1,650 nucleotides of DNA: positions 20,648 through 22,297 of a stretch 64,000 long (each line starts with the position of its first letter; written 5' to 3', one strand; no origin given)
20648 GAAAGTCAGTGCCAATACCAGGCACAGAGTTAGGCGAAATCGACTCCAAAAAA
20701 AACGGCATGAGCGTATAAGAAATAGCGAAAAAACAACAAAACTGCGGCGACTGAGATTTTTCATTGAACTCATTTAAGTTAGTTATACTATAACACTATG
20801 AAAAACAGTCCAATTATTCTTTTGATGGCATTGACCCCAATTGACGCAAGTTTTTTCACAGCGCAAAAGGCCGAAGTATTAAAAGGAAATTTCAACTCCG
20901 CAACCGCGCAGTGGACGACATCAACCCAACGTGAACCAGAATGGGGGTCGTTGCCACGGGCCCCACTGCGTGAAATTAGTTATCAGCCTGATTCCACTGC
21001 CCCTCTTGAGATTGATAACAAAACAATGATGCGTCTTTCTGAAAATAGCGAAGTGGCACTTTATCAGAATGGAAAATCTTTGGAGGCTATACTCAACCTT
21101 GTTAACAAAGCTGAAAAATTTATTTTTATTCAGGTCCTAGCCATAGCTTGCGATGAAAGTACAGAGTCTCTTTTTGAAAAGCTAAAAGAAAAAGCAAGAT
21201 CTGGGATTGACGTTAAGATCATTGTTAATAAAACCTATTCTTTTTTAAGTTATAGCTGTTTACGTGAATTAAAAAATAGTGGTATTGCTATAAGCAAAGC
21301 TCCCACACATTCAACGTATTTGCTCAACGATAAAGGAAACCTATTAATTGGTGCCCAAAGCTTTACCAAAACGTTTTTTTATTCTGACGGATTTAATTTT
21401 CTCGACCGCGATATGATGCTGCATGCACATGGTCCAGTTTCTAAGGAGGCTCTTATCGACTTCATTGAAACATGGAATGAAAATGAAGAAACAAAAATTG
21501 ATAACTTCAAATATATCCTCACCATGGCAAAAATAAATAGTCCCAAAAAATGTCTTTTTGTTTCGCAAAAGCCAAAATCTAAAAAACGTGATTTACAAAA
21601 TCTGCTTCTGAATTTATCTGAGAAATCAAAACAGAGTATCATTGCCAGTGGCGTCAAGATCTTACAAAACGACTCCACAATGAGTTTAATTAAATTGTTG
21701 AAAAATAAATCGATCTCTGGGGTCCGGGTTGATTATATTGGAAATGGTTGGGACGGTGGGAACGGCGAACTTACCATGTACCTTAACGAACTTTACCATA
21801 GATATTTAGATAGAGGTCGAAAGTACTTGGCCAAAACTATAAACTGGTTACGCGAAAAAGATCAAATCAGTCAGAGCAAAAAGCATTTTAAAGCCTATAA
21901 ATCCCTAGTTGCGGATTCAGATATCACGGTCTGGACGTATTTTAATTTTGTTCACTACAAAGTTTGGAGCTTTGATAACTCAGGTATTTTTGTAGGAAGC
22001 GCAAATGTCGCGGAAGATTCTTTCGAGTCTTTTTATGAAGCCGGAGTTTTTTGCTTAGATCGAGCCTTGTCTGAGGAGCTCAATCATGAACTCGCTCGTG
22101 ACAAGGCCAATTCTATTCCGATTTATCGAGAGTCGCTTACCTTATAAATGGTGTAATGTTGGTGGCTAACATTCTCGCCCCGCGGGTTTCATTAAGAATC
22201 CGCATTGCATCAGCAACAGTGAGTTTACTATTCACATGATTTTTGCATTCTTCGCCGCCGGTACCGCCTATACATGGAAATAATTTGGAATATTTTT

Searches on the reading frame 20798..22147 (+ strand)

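Call 3: search_protein_families(library=pfam, proteins=[window:20798-22147:+], max_evalue=0.01)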
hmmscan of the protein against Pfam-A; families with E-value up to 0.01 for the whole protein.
window:20798-22147:+ (449 aa): 1 family
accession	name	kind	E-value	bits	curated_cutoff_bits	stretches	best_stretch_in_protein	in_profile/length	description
PF13091.12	PLDc_2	-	1.3e-18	67.6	27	2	293-435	21-131/132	PLD-like domain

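Call 4: search_protein_families(library=ncbifam, proteins=[window:20798-22147:+], max_evalue=0.01)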
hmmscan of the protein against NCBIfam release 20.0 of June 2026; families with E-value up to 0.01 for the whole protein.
window:20798-22147:+ (449 aa): 6 families
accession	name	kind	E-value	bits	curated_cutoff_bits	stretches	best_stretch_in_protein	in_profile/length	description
TIGR04265.1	bac_cardiolipin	equivalog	1.2e-12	47.6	290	1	77-301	112-354/483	cardiolipin synthase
NF038319.1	DISARM_DrmC_I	equivalog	8.5e-11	41.8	133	1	255-433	81-232/236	DISARM system phospholipase D-like protein DrmC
NF009107.0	PRK12452.1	equivalog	1.1e-10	40.9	787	1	88-315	144-393/509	cardiolipin synthase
NF008427.0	PRK11263.1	equivalog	1.5e-07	30.9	281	1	79-166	4-93/409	cardiolipin synthase ClsB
NF010490.0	PRK13912.1-1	equivalog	0.00022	21.4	211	0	94-194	31-129/159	nuclease NucT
NF010491.0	PRK13912.1-2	equivalog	0.0063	16.3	225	0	379-415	117-153/180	nuclease NucT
